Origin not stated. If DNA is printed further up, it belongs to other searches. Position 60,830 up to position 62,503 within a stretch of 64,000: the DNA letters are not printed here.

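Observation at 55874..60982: Textbook sigma-54 promoter on a secreted protease gene, divergent from a propeller-sensor kinase / NtrC-type regulator operon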

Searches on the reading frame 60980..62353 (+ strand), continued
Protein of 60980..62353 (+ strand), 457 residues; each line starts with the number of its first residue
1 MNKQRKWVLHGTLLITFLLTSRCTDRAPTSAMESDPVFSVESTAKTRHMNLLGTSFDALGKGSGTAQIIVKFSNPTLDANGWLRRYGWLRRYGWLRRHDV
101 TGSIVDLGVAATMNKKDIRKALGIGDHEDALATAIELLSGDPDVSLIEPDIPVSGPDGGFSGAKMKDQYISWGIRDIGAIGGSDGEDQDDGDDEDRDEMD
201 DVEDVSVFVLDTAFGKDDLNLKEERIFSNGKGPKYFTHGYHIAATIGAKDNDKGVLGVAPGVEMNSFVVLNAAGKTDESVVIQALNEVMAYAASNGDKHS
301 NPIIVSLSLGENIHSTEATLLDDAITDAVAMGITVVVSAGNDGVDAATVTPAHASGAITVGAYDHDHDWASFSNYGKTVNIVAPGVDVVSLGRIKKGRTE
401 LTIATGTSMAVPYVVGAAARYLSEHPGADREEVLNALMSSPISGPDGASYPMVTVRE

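Call 19: find_related_loci(query=A1, collection=genome_contigs, flank=10000)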
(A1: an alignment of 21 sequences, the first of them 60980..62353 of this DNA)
Query A1 (457 aa) in genome_contigs; peptide patterns used: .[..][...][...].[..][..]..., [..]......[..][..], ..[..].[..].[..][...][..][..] (x = any residue, [..] = any of these).
600 stretches matched a pattern (row limit reached: there are more); 436 encode a relative of the query (tblastn E <= 1e-3); the best 80 are kept; 80 distinct loci.
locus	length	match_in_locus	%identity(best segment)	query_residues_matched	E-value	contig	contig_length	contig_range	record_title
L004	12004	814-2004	34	1-437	4e-46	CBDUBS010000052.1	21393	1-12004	MAG TPA_asm: uncultured bacterium isolate ERR2431955_concoct_33 genome assembly, contig: ERZ23878311.1221, whole genome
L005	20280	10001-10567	41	238-444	3e-30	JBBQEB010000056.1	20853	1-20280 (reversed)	MAG: Myxococcales bacterium isolate Co_metawrap_1128 Cmw_1128_k141_2383516_length_20853_cov_10.0000, whole genome shotgu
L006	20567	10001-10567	40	238-444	6e-30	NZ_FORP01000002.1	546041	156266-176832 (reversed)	Amycolatopsis sacchari strain DSM 44468, whole genome shotgun sequence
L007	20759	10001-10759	34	168-440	4e-27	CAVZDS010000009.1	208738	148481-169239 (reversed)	MAG: uncultured Thermoleophilaceae bacterium isolate MFD09212.bin.3.159 genome assembly, contig: contig_35365, whole gen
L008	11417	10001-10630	35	205-425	5e-27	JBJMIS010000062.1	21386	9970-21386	MAG: Friedmanniella sp. isolate 12C16O_48h_50_unf_bin_40 k141_3668409, whole genome shotgun sequence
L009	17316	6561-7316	37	204-440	5e-27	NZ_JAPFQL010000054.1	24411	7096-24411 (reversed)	Intrasporangium calvum strain PheN6 PheN4_54, whole genome shotgun sequence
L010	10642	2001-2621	39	238-442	4e-27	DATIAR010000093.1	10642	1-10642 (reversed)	MAG TPA_asm: Nitrosopumilaceae archaeon isolate SMAG_U16269 k141_1619114, whole genome shotgun sequence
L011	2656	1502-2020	38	236-425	1e-26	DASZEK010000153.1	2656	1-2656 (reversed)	MAG TPA_asm: Pyrinomonadaceae bacterium isolate SMAG_U6492 k141_39844, whole genome shotgun sequence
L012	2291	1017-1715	33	201-439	1e-26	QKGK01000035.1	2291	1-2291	MAG: Chloroflexi bacterium isolate SZUA-526 scaffold_423832, whole genome shotgun sequence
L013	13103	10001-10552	37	238-439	3e-25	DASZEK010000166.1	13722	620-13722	MAG TPA_asm: Pyrinomonadaceae bacterium isolate SMAG_U6492 k141_502072, whole genome shotgun sequence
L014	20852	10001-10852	33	132-418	2e-25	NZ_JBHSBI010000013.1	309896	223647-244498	Nonomuraea purpurea strain TBRC 1276 GCM70011553_36, whole genome shotgun sequence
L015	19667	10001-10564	37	238-433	7e-25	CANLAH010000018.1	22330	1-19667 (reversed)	MAG: Acidimicrobiaceae bacterium isolate ZE-17mar17-69 genome assembly, contig: ZE-17mar17-C1736, whole genome shotgun s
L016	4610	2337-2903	36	238-444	6e-25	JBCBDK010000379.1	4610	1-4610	MAG: Actinomycetota bacterium isolate J06597_7 NODE_5846_length_4610_cov_6.951482, whole genome shotgun sequence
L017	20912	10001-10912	29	100-444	6e-25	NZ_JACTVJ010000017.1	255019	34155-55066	Streptomyces polyasparticus strain TRM66268-LWL contig17, whole genome shotgun sequence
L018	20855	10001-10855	32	135-422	1e-24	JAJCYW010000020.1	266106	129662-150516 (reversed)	MAG: Chloroflexota bacterium isolate OFTM331 OFTM331_19, whole genome shotgun sequence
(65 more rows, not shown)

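Call 21: find_encoding_contigs(protein=P0019, flank=10000, max_places=2)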
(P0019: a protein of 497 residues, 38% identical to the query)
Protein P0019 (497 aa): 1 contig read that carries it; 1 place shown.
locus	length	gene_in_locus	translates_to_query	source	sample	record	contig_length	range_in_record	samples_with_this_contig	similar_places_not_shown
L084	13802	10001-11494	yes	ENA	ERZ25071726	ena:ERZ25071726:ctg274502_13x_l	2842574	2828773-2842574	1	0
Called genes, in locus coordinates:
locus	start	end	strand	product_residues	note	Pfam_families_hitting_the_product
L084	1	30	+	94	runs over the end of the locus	PF00476:DNA_pol_A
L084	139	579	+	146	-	-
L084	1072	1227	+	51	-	-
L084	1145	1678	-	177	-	-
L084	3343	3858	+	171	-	PF06719:AraC_N, PF00165:HTH_AraC (weak), PF12833:HTH_18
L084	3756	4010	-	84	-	-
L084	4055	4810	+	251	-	PF00106:adh_short, PF08659:KR, PF13561:adh_short_C2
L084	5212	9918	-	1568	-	PF07494:Reg_prop (faint), PF07495:Y_Y_Y, PF00512:HisKA, PF02518:HATPase_c, PF00072:Response_reg, PF00211:Guanylate_cyc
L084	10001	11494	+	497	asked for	PF00082:Peptidase_S8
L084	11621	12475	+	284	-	PF01590:GAF, PF13185:GAF_2, PF13492:GAF_3, PF00512:HisKA (faint)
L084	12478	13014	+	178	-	PF02518:HATPase_c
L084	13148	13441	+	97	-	-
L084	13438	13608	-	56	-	-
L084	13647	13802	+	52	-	?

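Call 22: find_encoding_contigs(protein=P0015, flank=10000, max_places=2)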
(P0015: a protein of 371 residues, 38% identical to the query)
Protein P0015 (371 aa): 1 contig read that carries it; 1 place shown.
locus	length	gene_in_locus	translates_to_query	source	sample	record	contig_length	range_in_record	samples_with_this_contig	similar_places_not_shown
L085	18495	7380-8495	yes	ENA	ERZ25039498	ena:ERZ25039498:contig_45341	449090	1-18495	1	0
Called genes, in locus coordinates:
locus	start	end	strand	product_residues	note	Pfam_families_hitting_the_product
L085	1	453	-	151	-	?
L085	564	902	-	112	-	PF01740:STAS, PF13466:STAS_2 (weak)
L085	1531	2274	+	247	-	PF10459:Peptidase_S46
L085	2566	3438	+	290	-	PF10459:Peptidase_S46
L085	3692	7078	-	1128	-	PF07494:Reg_prop (faint), PF08450:SGL (faint), PF07495:Y_Y_Y, PF00512:HisKA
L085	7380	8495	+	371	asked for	PF00082:Peptidase_S8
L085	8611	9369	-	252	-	-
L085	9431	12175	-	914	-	PF00083:Sugar_tr, PF06609:TRI12, PF07690:MFS_1, PF08242:Methyltransf_12, PF13649:Methyltransf_25 (weak), PF13847:Methyltransf_31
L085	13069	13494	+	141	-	PF02675:AdoMet_dc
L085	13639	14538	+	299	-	PF17284:Spermine_synt_N, PF01564:Spermine_synth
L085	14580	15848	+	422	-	PF01966:HD (weak), PF19276:HD_assoc_2 (weak)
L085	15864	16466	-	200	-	PF00156:Pribosyltran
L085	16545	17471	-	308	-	PF01171:ATP_bind_3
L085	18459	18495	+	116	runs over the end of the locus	-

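Call 23: find_encoding_contigs(protein=P0012, flank=10000, max_places=2)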
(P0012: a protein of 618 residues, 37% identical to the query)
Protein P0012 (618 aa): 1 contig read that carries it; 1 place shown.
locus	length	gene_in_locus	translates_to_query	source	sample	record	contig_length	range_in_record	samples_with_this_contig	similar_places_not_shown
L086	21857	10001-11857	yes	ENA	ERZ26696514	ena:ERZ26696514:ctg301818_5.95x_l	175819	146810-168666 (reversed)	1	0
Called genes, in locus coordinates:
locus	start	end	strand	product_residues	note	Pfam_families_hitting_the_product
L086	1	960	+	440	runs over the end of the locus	PF18962:Por_Secre_tail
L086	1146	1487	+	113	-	-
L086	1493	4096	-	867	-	PF09423:PhoD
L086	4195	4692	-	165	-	-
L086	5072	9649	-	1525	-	PF16819:DUF5074 (faint), PF07494:Reg_prop (weak), PF07495:Y_Y_Y, PF00512:HisKA, PF02518:HATPase_c, PF00072:Response_reg, PF00512:HisKA, PF02518:HATPase_c, +1 more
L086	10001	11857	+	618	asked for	PF00082:Peptidase_S8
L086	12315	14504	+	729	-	PF00754:F5_F8_type_C, PF22633:F5_F8_type_C_2, PF00404:Dockerin_1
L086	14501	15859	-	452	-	PF01408:GFO_IDH_MocA, PF19051:GFO_IDH_MocA_C2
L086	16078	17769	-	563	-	PF14322:SusD-like_3, PF07980:SusD_RagB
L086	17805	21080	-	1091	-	PF13620:CarboxypepD_reg, PF13715:CarbopepD_reg_2, PF07715:Plug, PF00593:TonB_dep_Rec_b-barrel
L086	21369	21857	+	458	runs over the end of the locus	PF01408:GFO_IDH_MocA, PF19051:GFO_IDH_MocA_C2, PF22725:GFO_IDH_MocA_C3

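Call 29: find_encoding_contigs(protein=P0016, flank=10000, max_places=2)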
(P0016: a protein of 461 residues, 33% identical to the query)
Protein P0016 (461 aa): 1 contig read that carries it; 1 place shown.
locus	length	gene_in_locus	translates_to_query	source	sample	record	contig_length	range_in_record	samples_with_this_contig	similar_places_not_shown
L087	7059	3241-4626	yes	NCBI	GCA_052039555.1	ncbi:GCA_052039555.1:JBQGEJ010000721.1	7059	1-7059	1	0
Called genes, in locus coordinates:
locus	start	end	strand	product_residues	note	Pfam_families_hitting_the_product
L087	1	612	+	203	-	?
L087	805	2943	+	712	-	-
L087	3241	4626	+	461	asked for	PF00082:Peptidase_S8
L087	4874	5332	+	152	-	PF01220:DHquinase_II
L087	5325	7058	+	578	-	?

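Call 30: find_encoding_contigs(protein=P0006, flank=10000, max_places=2)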
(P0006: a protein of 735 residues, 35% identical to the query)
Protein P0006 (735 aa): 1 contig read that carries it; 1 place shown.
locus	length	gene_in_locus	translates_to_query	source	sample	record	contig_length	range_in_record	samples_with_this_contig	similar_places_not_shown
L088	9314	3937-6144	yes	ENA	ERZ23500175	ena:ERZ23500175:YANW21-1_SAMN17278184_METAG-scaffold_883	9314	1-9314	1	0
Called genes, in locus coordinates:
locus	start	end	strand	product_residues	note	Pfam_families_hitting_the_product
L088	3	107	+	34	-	?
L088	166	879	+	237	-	PF13620:CarboxypepD_reg, PF13715:CarbopepD_reg_2, PF03544:TonB_C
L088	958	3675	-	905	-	PF00330:Aconitase, PF00694:Aconitase_C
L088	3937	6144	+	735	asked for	PF00082:Peptidase_S8, PF17936:Big_6 (faint)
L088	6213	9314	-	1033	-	?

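Call 31: find_encoding_contigs(protein=P0009, flank=10000, max_places=2)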
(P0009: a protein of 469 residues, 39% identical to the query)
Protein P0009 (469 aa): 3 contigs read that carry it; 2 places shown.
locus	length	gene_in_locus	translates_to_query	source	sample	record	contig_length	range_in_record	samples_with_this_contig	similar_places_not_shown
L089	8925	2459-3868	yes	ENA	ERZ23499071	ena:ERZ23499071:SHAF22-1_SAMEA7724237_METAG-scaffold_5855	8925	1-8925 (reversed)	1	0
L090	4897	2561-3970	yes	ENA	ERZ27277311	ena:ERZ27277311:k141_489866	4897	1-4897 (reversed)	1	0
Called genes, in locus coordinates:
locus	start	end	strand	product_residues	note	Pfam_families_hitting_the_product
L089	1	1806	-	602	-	?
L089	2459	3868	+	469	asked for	PF00082:Peptidase_S8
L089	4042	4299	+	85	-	-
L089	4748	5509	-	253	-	-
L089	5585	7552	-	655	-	PF11412:DsbD_N, PF02683:DsbD_TM, PF03190:Thioredox_DsbH, PF13899:Thioredoxin_7, PF13098:Thioredoxin_2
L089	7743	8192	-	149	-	PF01281:Ribosomal_L9_N, PF03948:Ribosomal_L9_C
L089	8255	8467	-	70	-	PF01084:Ribosomal_S18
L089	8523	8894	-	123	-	PF01250:Ribosomal_S6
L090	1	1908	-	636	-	?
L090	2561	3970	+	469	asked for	PF00082:Peptidase_S8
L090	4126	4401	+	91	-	-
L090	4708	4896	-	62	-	?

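Call 32: search_protein_families(library=pfam, proteins=[L089:1-1806:-, L088:6213-9314:-, L087:805-2943:+, L087:1-612:+, L004:49-528:+, L004:2171-2956:+, L004:2993-4465:+, L090:1-1908:-], max_evalue=0.01)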
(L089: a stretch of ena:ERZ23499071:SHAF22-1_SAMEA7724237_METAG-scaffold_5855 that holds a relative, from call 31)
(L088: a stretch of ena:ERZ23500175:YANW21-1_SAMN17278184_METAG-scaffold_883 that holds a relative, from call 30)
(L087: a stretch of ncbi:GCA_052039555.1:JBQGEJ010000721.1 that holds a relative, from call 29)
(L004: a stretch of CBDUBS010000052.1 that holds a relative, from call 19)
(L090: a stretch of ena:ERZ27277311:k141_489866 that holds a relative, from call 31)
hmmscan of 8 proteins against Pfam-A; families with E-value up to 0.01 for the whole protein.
L089:1-1806:- (602 aa): 3 families
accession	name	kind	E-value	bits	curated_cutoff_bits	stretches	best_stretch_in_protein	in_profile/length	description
PF07494.17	Reg_prop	-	4.9e-74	235.1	20.4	10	474-497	1-24/24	Two component regulator propeller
PF16819.11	DUF5074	-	1.8e-07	31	27.2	0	57-90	181-219/353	Domain of unknown function (DUF5074)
PF25175.1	Beta-prop_WDR5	-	0.0058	16.4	250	0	268-297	137-166/296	WDR5 beta-propeller domain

L088:6213-9314:- (1033 aa): 5 families
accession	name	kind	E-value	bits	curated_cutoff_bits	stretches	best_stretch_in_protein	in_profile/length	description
PF02518.31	HATPase_c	-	1.1e-55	187.3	26.4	2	470-585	3-109/111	Histidine kinase-, DNA gyrase B-, and HSP90-like ATPase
PF00072.30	Response_reg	-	5.2e-25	88.2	30.2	1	639-749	1-110/111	Response regulator receiver domain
PF00512.31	HisKA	-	1.3e-24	86.5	26.9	2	355-422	2-66/66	His Kinase A (phospho-acceptor) domain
PF07495.19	Y_Y_Y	-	2.7e-13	50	26.6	1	215-275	3-63/65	Y_Y_Y domain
PF07494.17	Reg_prop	-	2.8e-11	42.6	20.4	1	77-99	1-23/24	Two component regulator propeller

L087:805-2943:+ (712 aa): 1 family
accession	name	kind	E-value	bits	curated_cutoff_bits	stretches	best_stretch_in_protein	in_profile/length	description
PF18962.6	Por_Secre_tail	-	0.0013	19.4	27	1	634-706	3-71/75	Secretion system C-terminal sorting domain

L087:1-612:+ (203 aa): 1 family
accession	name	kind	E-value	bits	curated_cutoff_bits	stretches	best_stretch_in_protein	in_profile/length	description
PF12706.13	Lactamase_B_2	-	1.3e-20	74.3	27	1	26-173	47-200/200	Beta-lactamase superfamily domain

L004:49-528:+ (159 aa): 0 families

L004:2171-2956:+ (261 aa): 2 families
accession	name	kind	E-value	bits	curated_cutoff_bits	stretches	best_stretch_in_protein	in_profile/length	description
PF00149.33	Metallophos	-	5.6e-13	50.2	21.5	1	4-192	1-190/191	Calcineurin-like phosphoesterase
PF12850.12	Metallophos_2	-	0.0016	18.9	27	1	4-114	1-88/154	Calcineurin-like phosphoesterase superfamily domain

L004:2993-4465:+ (490 aa): 2 families
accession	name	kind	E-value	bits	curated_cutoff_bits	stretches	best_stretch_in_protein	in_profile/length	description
PF00027.35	cNMP_binding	-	2.1e-20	72.9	27.5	1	347-430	4-86/89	Cyclic nucleotide-binding domain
PF00924.24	MS_channel_2nd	-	0.00011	22.6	20.2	1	142-193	17-62/68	Mechanosensitive ion channel, beta-domain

L090:1-1908:- (636 aa): 3 families
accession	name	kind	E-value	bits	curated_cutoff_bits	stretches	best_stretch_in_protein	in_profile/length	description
PF07494.17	Reg_prop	-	6.3e-73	231.7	20.4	10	474-497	1-24/24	Two component regulator propeller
PF16819.11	DUF5074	-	2e-07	30.8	27.2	0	57-90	181-219/353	Domain of unknown function (DUF5074)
PF25175.1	Beta-prop_WDR5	-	0.0079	15.9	250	0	268-297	137-166/296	WDR5 beta-propeller domain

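Call 71: predict_structure(alignment_id=A1)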
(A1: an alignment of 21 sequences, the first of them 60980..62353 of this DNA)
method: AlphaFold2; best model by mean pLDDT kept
length: 457 residues; sequences in the alignment: 21
mean_pLDDT: 77.9   pTM: 0.80
mean pLDDT of the five models: 77.9, 77.3, 76.2, 76.0, 71.7
residues with pLDDT >= 90: 162; 70-90: 167; 50-70: 78; < 50: 50
segments of 3 or more residues with pLDDT < 50: 24-37, 59-61, 177-198, 455-457
pLDDT, mean of each block of 10 residues (from residue 1): 63 74 43 41 80 62 77 87 87 77 82 90 86 91 94 70 51 51 37 46 89 87 86 75 88 75 93 87 94 72 94 93 94 95 93 95 86 91 85 69 85 92 88 81 52 48
secondary structure, 60 per line:
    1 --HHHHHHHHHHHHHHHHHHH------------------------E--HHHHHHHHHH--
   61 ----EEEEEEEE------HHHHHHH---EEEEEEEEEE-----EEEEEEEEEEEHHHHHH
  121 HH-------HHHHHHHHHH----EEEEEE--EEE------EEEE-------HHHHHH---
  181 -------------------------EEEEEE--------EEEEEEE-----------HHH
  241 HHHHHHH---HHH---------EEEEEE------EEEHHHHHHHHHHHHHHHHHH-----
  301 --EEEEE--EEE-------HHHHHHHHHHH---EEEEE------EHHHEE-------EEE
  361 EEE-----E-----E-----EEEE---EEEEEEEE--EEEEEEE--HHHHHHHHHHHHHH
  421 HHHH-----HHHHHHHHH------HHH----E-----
elements in order: H3-21 H49-58 E65-72 H79-85 E89-98 E104-114 H115-122 H130-139 E144-149 E152-154 E161-164 H172-177 E206-211 E220-226 H238-247 E263-268 E275-277 H278-295 E303-307 E310-312 H320-330 E334-338 E358-363 E381-384 E388-395 E398-404 H407-424 H430-438
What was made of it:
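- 60980..62353 (+): S8 subtilase gene of 457 aa. It has a signal peptide with Cys23, an I9-like prodomain carrying GWLRRY x3, and the catalytic residues D211/H238/S408 plus N341. The AF2 model has pLDDT 77.9 (call 71).
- On Peptidase family S8 (subtilases): The AF2 model shows a beta-alpha-beta-beta-alpha-beta domain at residues 65-149, with pLDDT of about 77-94 (call 71).
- Closest known: Subtilisin-type S8A proteases with an I9 prodomain. Same: The predicted prodomain has the beta-alpha-beta-beta-alpha-beta layout (call 71).
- Tried and rejected: The AF2 model places the repeats inside the prodomain fold (call 71).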
